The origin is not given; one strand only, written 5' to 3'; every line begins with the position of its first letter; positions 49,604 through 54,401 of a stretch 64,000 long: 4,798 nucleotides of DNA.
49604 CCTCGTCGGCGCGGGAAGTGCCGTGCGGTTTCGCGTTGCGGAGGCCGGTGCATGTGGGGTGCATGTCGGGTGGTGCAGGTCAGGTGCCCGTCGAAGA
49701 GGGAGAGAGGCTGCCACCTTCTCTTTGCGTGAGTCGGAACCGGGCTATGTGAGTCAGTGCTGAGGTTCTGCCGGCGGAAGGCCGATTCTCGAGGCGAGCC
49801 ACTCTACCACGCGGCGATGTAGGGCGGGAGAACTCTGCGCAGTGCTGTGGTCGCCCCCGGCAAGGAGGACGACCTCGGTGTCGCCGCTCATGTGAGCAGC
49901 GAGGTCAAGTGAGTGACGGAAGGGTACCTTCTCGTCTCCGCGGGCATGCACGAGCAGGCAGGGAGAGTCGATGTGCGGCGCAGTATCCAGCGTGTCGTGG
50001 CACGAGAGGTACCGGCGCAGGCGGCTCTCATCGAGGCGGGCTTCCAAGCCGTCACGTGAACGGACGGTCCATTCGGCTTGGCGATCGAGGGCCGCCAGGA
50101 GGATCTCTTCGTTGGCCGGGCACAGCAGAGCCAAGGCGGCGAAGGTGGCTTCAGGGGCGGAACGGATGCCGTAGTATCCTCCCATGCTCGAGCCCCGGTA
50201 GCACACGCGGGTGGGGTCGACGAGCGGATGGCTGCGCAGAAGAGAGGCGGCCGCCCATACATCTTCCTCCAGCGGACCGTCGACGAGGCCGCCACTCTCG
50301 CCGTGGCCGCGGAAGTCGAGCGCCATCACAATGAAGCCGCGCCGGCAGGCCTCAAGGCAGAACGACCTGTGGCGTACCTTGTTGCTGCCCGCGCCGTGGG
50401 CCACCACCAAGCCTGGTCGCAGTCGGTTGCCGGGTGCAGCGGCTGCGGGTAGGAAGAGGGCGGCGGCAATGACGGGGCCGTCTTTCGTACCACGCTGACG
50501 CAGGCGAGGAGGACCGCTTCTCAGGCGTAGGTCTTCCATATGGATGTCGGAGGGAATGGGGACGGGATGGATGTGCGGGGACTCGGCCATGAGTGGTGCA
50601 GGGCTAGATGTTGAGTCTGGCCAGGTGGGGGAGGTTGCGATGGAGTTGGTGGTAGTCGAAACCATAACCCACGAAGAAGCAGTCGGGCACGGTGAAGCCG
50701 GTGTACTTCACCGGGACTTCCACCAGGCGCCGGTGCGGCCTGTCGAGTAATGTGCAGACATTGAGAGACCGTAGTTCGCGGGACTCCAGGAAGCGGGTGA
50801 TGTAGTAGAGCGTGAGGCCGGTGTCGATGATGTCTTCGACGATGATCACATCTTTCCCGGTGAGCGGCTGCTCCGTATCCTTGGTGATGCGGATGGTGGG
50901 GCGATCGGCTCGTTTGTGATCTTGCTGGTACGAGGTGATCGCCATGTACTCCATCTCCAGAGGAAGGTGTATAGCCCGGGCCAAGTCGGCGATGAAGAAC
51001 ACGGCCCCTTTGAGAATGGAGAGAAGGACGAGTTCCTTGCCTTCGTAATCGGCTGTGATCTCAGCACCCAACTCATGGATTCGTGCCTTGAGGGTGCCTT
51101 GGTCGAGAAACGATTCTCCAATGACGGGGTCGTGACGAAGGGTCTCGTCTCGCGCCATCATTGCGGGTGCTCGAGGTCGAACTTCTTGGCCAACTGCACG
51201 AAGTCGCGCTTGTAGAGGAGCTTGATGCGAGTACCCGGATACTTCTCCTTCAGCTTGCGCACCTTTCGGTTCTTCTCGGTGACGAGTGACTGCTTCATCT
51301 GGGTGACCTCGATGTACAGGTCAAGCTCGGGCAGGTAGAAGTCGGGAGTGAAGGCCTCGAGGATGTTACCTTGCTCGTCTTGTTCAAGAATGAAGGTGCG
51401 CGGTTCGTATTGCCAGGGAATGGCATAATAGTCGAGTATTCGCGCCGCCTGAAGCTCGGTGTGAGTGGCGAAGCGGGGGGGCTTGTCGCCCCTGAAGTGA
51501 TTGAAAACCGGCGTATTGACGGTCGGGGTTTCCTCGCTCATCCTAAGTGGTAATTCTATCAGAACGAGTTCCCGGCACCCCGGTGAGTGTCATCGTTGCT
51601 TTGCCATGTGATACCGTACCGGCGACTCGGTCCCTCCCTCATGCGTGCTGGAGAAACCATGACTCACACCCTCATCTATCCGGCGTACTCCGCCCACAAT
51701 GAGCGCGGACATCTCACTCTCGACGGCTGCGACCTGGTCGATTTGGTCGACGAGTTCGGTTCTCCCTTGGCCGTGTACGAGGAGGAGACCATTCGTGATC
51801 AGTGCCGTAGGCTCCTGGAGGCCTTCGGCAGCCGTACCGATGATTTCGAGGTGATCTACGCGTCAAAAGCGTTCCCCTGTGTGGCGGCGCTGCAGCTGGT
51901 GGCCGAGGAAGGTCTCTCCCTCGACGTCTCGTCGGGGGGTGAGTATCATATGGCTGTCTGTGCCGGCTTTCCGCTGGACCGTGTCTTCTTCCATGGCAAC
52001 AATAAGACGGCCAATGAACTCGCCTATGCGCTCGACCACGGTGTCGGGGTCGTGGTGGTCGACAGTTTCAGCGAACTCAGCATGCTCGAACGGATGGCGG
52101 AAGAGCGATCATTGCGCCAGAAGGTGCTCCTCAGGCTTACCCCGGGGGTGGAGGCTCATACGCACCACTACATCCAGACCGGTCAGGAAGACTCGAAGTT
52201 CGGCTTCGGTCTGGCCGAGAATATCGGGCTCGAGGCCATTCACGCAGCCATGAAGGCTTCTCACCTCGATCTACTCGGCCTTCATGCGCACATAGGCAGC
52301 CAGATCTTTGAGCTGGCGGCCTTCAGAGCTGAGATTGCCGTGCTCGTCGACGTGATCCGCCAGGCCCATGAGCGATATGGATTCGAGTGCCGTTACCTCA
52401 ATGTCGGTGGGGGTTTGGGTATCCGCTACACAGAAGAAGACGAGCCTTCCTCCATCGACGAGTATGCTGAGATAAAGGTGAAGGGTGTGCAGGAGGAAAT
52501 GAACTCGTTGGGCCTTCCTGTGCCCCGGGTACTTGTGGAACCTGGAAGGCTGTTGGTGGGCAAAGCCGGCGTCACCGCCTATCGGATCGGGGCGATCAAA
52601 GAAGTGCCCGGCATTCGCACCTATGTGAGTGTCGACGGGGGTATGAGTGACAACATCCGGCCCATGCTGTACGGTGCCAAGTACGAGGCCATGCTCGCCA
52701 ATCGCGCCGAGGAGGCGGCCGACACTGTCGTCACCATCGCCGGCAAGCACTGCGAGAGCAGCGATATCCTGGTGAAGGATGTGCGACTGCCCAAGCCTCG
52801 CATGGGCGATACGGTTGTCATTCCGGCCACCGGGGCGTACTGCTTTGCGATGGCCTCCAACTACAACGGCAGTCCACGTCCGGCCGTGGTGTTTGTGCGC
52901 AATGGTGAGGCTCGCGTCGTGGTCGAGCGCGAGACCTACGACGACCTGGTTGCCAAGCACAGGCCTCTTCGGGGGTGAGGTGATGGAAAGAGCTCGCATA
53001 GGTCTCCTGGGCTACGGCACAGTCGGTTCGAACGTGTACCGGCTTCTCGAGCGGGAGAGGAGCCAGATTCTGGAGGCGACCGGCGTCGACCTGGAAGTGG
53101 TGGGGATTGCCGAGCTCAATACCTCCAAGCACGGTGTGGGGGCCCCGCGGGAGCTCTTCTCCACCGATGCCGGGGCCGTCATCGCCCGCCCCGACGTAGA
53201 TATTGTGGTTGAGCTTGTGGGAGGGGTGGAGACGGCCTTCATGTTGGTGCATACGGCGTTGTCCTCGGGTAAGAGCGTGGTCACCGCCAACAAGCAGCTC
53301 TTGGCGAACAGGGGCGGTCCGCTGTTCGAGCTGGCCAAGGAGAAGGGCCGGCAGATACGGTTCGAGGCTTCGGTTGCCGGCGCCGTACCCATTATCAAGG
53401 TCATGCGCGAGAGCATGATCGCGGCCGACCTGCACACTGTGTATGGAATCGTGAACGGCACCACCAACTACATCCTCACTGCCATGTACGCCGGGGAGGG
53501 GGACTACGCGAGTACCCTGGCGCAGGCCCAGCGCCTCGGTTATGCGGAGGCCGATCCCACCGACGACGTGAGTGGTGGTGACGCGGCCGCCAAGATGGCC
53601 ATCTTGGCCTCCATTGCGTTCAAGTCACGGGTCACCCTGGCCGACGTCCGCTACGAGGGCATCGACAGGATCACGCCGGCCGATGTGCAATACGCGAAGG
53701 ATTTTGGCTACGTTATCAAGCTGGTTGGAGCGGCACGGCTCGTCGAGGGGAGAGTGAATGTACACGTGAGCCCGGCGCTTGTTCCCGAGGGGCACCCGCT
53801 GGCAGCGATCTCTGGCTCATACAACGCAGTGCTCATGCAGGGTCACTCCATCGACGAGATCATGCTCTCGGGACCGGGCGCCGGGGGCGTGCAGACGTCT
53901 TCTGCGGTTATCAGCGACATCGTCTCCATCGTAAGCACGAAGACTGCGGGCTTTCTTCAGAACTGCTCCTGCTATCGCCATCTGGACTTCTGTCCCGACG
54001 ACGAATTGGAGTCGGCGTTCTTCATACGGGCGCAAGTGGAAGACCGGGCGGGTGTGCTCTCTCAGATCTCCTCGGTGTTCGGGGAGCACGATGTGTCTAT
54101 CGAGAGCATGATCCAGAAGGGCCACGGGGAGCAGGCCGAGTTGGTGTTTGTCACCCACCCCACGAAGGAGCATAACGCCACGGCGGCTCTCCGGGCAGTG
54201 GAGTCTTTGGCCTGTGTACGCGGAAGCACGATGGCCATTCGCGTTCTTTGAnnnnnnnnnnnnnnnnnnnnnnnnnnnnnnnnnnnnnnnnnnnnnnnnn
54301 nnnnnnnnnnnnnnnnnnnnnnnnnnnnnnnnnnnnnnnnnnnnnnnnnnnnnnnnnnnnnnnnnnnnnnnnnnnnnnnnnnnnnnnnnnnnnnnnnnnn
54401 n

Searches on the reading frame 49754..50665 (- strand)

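Call 31: search_protein_families(library=ncbifam, proteins=[window:49754-50665:-], max_evalue=0.00001)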
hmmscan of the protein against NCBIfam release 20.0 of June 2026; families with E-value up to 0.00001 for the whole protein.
window:49754-50665:- (303 aa): 4 families
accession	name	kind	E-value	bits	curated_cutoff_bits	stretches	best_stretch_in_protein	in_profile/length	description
TIGR02427.1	protocat_pcaD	equivalog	1.9e-06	27.4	255.85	0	103-202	32-125/251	3-oxoadipate enol-lactonase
NF051488.1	bifunc_PcaDC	exception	5.6e-06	25.7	390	0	83-185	12-113/375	bifunctional 3-oxoadipate enol-lactonase/4-carboxymuconolactone decarboxylase PcaDC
NF047920.1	lactonase_UilS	equivalog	6e-06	26.2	400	0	80-171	21-117/285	UilS family quorum-quenching N-acyl-homoserine lactonase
NF052543.1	PhlpBipLPA4030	equivalog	7.7e-06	25.3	450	0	226-295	243-312/312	phospholipase BipL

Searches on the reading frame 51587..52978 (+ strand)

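Call 32: search_protein_families(library=ncbifam, proteins=[window:51587-52978:+], max_evalue=0.00001)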
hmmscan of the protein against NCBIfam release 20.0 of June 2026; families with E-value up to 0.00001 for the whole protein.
window:51587-52978:+ (463 aa): 7 families
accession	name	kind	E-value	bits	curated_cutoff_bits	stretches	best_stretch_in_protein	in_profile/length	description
TIGR01048.1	lysA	equivalog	2.1e-144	481.1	297.9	1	37-457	3-415/417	diaminopimelate decarboxylase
NF006515.0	PRK08961.1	equivalog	6.8e-58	196.3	802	1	56-433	500-855/861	bifunctional aspartate kinase/diaminopimelate decarboxylase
TIGR03099.1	dCO2ase_PEP1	hypoth_equivalog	1.5e-54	185.6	478.45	1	39-422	4-382/398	pyridoxal-dependent decarboxylase, exosortase A system-associated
NF052544.1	OrLyDeCDokD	equivalog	2e-51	175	700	1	38-456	21-457/461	ornithine/lysine decarboxylase DokD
NF003763.0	PRK05354.1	equivalog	6.3e-20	71.2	369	1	155-332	174-354/636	biosynthetic arginine decarboxylase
TIGR01273.1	speA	equivalog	9.5e-19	67.3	624.1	1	146-336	158-350/624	arginine decarboxylase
NF041039.1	FslC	exception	2.9e-18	65.9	500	1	52-440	21-406/418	rhizoferrin biosystnesis N-citrylornithine decarboxylase FslC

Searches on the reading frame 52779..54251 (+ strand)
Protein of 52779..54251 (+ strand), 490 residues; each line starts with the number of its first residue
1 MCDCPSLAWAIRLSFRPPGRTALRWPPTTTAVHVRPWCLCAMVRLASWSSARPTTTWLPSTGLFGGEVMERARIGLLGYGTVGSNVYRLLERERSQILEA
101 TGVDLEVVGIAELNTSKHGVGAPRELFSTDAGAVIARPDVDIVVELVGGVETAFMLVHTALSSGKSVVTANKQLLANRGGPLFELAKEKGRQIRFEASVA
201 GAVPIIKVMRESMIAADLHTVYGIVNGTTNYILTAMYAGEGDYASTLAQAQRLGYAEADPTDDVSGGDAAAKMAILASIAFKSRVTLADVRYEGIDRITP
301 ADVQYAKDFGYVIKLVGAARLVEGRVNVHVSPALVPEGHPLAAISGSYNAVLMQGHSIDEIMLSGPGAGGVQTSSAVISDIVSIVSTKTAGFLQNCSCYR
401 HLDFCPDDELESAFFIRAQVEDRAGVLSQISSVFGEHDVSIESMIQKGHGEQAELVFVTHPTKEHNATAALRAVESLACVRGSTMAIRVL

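Call 32: search_protein_families(library=ncbifam, proteins=[window:52779-54251:+], max_evalue=0.00001)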
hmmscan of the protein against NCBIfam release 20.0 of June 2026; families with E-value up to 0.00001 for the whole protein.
window:52779-54251:+ (490 aa): 7 families
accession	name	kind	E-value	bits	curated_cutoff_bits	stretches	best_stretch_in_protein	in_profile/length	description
NF004976.0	PRK06349.1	subfamily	2.9e-146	488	205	1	69-489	2-426/430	homoserine dehydrogenase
NF004912.0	PRK06270.1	equivalog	1.7e-81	274.3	373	1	70-388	2-340/343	homoserine dehydrogenase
NF006235.0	PRK08374.1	equivalog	5.7e-52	176.9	451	1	125-383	77-327/336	homoserine dehydrogenase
NF005290.0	PRK06813.1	equivalog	1.7e-42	145.6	286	1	156-385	107-337/346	homoserine dehydrogenase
NF005002.0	PRK06392.1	equivalog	3e-36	125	296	1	154-384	102-324/329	homoserine dehydrogenase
NF006959.0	PRK09436.1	equivalog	3.3e-28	98.2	726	1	159-389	566-817/819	bifunctional aspartate kinase/homoserine dehydrogenase I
NF007003.0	PRK09466.1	subfamily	5.7e-17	61.4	582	1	71-386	456-808/810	bifunctional aspartate kinase/homoserine dehydrogenase II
